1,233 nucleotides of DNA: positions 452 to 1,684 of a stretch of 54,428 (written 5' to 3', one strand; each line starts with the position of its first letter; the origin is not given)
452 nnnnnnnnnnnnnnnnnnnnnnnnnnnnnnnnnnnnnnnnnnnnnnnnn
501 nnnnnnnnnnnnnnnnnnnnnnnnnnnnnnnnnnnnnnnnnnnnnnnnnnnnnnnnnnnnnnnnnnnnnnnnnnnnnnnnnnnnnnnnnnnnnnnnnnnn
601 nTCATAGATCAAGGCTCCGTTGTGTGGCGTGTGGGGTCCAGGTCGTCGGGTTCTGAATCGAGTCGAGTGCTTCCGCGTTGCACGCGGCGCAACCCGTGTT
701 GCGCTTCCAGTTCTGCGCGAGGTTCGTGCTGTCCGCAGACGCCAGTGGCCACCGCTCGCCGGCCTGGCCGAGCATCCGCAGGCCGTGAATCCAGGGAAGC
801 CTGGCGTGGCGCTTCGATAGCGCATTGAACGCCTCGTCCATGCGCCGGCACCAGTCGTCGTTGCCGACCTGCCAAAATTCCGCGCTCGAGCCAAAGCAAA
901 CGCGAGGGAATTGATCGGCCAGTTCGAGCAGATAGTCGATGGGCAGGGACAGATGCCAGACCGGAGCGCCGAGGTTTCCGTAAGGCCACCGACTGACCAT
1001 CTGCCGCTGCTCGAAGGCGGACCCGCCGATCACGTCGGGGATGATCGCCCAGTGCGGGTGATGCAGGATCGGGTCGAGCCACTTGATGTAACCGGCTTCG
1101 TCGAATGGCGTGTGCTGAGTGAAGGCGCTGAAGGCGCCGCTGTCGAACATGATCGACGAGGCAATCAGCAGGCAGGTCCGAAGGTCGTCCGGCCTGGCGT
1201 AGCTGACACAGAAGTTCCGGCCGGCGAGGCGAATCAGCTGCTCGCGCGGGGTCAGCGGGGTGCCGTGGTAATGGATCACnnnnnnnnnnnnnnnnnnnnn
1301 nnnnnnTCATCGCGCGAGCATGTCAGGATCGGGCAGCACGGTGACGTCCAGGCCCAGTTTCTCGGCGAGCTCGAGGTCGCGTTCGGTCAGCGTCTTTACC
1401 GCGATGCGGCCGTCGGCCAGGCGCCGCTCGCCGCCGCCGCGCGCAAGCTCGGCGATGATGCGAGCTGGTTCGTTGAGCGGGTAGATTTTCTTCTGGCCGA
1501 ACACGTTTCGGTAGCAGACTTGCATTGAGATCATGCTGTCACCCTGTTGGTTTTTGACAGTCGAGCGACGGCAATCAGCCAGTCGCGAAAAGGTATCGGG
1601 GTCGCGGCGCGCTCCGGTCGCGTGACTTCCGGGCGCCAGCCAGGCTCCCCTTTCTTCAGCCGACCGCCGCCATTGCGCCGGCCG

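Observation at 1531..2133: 200-aa protein carrying the C5-cytosine-methyltransferase motif order in a drastically shortened frame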

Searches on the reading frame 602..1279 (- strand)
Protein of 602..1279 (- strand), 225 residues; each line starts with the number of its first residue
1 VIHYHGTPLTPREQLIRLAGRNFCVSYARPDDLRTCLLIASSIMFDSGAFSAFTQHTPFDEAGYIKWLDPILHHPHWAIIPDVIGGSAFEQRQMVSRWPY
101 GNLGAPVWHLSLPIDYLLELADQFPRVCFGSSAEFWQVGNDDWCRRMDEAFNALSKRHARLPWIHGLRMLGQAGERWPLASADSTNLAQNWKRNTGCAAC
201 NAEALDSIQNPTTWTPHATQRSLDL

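Call 15: search_protein_families(library=pfam, proteins=[window:602-1279:-], max_evalue=0.01)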
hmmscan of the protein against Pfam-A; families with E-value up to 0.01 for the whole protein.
window:602-1279:- (225 aa): 0 families

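Call 16: search_protein_families(library=phrogs, proteins=[window:602-1279:-], max_evalue=0.001)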
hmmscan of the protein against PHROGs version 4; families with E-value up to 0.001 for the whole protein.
window:602-1279:- (225 aa): 1 family
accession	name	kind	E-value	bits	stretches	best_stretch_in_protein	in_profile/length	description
phrog_887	-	moron, auxiliary metabolic gene and host takeover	1.1e-39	137.8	1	1-190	11-214/509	queuine tRNA-ribosyltransferase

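Call 63: search_protein_families(library=padloc, proteins=[window:602-1279:-], max_evalue=0.01)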
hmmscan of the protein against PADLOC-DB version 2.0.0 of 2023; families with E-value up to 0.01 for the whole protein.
window:602-1279:- (225 aa): 0 families

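Call 80: search_solved_structures(query=window:602-1279:-, max_evalue=1)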
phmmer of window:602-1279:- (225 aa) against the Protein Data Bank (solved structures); distinct sequences matched with E-value up to 1: 4.
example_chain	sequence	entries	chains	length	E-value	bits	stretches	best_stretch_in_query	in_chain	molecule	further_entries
3zfo_A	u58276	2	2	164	0.17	14.5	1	64-118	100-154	N-TERMINAL PROTEASE NPRO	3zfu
3hi6_A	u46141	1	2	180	0.93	12.1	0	42-86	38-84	Integrin alpha-L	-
1t0p_A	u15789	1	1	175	0.94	12.1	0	42-86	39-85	Integrin alpha-L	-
3tcx_B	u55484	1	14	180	0.99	12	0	42-86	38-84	Integrin alpha-L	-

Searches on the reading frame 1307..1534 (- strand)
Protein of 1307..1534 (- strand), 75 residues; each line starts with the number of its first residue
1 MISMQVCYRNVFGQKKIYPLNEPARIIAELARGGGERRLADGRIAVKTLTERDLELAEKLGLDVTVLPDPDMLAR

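Call 15: search_protein_families(library=pfam, proteins=[window:1307-1534:-], max_evalue=0.01)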
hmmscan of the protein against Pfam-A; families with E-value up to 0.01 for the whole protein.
window:1307-1534:- (75 aa): 0 families

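Call 16: search_protein_families(library=phrogs, proteins=[window:1307-1534:-], max_evalue=0.001)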
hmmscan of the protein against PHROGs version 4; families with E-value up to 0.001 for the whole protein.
window:1307-1534:- (75 aa): 0 families

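Call 63: search_protein_families(library=padloc, proteins=[window:1307-1534:-], max_evalue=0.01)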
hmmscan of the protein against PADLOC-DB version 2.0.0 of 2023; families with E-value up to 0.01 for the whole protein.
window:1307-1534:- (75 aa): 0 families
